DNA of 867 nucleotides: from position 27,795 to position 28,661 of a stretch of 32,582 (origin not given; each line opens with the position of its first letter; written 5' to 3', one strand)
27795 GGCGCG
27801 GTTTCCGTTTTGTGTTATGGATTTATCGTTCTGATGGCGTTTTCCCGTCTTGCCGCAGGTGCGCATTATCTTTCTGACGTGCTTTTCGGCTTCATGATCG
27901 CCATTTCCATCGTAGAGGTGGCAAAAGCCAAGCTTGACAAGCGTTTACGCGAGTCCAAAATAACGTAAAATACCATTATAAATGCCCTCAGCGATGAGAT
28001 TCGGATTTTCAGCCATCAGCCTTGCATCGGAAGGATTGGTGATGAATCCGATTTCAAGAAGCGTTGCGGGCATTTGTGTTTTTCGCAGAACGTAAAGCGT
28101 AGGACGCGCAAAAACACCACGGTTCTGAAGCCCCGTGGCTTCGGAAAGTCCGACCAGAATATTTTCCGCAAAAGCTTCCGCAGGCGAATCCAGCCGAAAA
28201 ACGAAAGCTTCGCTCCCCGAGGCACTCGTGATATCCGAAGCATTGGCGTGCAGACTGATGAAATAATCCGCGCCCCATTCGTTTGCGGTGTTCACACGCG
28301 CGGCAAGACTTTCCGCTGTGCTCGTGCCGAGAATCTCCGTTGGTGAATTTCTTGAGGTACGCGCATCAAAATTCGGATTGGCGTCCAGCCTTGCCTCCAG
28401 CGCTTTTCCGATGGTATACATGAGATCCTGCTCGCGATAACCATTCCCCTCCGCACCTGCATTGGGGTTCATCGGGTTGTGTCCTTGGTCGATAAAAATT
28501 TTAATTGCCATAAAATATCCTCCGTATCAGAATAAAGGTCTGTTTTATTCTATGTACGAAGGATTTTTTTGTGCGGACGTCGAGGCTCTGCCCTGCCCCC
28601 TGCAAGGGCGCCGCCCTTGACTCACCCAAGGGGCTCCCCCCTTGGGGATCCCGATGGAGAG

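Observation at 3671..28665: Dispersed modular GC-hairpin repeat family: five copies in 32 kb with covarying stems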

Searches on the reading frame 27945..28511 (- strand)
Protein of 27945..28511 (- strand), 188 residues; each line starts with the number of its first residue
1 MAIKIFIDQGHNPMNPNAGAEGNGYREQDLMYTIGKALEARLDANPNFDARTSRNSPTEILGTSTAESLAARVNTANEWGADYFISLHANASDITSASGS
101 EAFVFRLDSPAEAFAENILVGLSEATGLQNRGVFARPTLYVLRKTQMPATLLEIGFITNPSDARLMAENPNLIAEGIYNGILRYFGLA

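Call 60: find_encoding_contigs(protein=window:27945-28511:-, flank=6000, max_places=10)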
Protein window:27945-28511:- (188 aa): no gene with exactly this product is on record in the collection.
